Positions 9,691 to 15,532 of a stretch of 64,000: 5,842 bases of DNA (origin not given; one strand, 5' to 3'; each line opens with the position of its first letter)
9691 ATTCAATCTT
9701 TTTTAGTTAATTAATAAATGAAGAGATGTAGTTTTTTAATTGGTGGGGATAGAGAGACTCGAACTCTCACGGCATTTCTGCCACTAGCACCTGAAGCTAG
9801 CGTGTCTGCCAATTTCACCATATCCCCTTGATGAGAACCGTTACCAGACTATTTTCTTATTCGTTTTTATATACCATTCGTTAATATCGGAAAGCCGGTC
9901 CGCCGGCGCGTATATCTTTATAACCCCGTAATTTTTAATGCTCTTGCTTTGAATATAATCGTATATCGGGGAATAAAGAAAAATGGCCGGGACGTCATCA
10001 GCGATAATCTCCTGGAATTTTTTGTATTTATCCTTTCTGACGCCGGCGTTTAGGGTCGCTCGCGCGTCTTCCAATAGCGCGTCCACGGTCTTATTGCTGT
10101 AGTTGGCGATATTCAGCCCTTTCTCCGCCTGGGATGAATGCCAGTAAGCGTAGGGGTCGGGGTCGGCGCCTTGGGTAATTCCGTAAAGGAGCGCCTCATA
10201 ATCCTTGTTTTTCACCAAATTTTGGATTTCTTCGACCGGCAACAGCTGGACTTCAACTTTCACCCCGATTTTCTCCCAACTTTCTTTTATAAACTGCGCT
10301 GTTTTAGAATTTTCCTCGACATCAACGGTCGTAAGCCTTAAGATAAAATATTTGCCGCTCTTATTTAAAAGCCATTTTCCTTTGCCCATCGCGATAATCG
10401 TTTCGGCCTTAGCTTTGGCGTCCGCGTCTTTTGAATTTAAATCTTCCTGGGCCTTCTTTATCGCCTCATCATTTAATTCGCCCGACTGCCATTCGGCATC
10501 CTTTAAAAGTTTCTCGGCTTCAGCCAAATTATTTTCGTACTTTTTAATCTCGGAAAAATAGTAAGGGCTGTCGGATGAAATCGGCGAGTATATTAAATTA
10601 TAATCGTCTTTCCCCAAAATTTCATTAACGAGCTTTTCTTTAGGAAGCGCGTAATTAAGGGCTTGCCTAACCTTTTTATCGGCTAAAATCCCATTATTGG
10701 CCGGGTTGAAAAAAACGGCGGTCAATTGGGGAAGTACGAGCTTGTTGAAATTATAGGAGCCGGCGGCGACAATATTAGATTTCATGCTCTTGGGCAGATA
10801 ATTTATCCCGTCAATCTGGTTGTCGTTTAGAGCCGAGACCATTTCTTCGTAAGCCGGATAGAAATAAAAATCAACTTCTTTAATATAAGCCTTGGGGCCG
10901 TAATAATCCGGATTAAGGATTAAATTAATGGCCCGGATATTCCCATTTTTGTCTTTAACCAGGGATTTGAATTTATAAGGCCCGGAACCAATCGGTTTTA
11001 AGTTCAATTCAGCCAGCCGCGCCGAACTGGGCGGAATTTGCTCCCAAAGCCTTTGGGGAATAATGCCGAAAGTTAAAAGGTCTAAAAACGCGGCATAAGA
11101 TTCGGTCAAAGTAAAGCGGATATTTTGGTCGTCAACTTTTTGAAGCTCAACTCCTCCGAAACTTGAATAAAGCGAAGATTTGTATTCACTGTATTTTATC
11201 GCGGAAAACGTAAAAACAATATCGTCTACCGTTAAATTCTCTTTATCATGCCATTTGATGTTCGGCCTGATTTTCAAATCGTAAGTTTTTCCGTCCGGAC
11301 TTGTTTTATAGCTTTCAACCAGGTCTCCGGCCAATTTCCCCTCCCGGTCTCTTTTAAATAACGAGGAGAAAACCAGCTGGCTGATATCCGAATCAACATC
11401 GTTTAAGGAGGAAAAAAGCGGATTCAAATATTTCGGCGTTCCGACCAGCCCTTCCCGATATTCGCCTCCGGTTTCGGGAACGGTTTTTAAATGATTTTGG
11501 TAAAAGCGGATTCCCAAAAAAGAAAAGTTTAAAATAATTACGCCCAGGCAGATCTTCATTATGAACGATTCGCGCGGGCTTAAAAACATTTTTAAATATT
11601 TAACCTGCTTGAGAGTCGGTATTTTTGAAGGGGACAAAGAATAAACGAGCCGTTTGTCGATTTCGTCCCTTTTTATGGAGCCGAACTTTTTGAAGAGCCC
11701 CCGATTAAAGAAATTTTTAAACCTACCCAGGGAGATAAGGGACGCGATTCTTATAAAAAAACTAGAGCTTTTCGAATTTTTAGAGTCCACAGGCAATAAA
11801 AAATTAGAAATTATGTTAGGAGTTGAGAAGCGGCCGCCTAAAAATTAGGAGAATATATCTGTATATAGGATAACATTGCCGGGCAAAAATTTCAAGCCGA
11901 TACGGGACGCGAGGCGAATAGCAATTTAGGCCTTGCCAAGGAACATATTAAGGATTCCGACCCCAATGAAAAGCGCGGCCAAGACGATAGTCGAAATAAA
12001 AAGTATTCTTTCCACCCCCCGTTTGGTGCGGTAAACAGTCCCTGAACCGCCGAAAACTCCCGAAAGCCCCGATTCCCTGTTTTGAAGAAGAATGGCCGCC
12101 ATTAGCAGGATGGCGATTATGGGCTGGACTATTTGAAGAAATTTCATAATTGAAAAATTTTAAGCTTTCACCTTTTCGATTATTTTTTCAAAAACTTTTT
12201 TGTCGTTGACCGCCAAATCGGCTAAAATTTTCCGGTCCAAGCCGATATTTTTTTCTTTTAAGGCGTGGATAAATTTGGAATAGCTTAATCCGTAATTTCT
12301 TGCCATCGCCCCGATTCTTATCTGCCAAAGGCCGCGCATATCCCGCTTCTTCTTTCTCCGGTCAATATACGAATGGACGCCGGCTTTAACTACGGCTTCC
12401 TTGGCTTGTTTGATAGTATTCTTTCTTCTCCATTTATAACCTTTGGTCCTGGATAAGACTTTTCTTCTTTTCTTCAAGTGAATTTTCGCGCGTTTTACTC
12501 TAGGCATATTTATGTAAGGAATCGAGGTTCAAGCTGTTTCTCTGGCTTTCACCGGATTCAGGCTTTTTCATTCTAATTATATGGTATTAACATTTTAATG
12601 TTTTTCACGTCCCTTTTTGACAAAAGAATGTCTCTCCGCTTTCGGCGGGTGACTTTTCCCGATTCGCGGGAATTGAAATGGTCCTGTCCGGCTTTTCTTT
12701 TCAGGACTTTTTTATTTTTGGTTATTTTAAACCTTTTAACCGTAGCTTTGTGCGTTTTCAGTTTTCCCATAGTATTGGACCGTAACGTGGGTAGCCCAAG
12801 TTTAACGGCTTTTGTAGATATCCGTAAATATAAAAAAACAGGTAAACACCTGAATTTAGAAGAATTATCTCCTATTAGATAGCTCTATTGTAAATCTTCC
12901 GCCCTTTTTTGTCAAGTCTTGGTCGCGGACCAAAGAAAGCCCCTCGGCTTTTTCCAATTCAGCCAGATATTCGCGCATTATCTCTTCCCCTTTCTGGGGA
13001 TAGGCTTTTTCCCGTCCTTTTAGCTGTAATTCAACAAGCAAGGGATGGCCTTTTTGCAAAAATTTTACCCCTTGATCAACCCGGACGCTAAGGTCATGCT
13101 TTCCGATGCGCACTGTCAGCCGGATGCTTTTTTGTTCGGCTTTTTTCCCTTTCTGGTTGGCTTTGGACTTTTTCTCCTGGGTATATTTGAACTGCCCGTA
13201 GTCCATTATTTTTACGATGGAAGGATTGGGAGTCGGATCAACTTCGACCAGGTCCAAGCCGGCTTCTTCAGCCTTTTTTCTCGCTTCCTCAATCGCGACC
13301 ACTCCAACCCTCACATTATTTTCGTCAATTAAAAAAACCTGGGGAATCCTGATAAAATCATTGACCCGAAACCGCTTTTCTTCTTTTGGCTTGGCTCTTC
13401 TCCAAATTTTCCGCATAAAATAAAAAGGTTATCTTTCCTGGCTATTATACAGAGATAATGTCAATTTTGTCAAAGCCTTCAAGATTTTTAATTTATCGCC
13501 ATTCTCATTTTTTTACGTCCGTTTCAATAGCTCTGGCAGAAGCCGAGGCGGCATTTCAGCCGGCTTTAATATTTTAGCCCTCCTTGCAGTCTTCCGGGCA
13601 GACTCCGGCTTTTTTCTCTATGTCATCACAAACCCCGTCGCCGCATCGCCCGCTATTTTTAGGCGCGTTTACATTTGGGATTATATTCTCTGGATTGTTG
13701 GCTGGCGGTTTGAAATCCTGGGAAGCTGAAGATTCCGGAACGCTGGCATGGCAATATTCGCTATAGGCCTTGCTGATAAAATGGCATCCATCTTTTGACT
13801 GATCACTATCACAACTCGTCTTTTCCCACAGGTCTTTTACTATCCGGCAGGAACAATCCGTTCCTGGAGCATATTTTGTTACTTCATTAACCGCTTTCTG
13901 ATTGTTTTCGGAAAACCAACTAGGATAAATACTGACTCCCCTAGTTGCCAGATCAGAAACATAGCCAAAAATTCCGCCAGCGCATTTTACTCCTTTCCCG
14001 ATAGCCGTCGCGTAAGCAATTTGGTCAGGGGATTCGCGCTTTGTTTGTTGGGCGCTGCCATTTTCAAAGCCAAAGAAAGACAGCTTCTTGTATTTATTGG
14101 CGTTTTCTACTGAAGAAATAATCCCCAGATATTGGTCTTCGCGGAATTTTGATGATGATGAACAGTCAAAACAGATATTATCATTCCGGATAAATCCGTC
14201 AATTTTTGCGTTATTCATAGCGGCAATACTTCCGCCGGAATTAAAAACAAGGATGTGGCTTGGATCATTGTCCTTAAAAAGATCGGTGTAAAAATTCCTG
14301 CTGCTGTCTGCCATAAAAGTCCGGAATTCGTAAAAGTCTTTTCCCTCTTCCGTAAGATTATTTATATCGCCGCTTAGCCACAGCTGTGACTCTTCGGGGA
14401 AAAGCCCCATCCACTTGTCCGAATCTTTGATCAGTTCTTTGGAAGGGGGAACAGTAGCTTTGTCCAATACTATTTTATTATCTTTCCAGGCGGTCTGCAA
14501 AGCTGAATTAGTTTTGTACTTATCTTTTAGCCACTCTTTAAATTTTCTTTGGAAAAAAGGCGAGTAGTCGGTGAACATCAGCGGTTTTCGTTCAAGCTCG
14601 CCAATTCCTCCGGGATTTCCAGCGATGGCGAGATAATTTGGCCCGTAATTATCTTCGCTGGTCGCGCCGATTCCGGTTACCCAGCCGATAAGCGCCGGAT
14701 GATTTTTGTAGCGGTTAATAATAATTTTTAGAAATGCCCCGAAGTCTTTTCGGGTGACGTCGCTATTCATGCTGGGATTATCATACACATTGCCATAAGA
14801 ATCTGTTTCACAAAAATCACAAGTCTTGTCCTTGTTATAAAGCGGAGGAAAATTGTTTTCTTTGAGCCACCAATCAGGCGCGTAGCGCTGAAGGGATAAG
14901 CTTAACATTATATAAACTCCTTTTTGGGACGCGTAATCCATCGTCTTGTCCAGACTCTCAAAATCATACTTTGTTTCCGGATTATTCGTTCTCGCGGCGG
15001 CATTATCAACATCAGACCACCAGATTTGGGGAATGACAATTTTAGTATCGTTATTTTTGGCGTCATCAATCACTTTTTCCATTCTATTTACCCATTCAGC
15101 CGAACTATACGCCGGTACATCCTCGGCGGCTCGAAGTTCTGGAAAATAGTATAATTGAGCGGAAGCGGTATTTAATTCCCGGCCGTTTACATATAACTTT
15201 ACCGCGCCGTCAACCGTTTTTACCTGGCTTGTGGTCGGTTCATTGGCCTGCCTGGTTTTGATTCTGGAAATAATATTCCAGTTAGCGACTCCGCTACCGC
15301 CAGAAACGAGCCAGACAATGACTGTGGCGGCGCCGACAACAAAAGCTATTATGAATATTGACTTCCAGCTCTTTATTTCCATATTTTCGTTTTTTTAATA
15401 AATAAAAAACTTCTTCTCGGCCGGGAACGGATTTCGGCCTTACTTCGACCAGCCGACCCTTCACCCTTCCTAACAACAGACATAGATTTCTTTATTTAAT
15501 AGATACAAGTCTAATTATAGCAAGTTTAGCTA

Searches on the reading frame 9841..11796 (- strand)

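Call 39: search_protein_families(library=pfam, proteins=[window:9841-11796:-], max_evalue=0.00001)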
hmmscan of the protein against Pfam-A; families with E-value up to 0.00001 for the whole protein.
window:9841-11796:- (651 aa): 1 family
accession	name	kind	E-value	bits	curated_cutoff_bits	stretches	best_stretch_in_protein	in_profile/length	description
PF00496.27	SBP_bac_5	-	7.2e-65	219.9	32.4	1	155-555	2-362/368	Bacterial extracellular solute-binding proteins, family 5 Middle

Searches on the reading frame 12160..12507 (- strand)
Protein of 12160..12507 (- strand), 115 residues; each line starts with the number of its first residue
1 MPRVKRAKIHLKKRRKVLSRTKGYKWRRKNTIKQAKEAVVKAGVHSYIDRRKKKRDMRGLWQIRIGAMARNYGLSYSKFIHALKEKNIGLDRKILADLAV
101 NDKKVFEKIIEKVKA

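Call 73: search_protein_families(library=pfam, proteins=[window:12160-12507:-], max_evalue=0.00001)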
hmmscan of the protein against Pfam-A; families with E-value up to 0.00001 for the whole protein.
window:12160-12507:- (115 aa): 1 family
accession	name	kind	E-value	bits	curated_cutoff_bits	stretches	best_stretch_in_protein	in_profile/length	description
PF00453.23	Ribosomal_L20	-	7.8e-36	122.9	30.8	1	3-109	1-107/107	Ribosomal protein L20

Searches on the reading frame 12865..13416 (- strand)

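Call 39: search_protein_families(library=pfam, proteins=[window:12865-13416:-], max_evalue=0.00001)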
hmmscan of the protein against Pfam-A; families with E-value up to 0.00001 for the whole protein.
window:12865-13416:- (183 aa): 2 families
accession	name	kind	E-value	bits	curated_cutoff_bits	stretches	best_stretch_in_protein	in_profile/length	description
PF05198.21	IF3_N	-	1.4e-24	86.5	26.9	1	18-86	1-69/70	Translation initiation factor IF-3, N-terminal domain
PF00707.27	IF3_C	-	1.7e-13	50.8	34.8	1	94-157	2-65/86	Translation initiation factor IF-3, C-terminal domain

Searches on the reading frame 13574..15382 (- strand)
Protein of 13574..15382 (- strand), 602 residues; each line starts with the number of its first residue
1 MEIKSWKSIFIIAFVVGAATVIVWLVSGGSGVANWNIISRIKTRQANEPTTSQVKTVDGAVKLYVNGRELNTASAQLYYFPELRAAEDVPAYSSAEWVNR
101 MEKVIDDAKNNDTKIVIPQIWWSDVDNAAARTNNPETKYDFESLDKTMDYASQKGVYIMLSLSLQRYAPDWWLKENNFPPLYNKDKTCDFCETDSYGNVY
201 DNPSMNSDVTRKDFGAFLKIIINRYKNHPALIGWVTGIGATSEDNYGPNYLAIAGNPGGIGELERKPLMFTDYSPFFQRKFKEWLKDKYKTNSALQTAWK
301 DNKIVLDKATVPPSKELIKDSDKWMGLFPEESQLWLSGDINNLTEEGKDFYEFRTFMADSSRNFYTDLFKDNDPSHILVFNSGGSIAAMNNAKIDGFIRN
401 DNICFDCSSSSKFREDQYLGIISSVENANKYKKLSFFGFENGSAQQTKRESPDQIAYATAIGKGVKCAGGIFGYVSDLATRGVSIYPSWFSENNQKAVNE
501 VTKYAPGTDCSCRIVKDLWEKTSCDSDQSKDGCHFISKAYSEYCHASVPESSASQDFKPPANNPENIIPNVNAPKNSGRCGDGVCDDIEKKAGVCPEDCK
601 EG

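Call 39: search_protein_families(library=pfam, proteins=[window:13574-15382:-], max_evalue=0.00001)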
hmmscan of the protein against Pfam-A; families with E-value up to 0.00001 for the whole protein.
window:13574-15382:- (602 aa): 1 family
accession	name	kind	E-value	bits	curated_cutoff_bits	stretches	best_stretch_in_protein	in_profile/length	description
PF02449.21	Glyco_hydro_42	-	2.6e-13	50.5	21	1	135-236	39-134/376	Beta-galactosidase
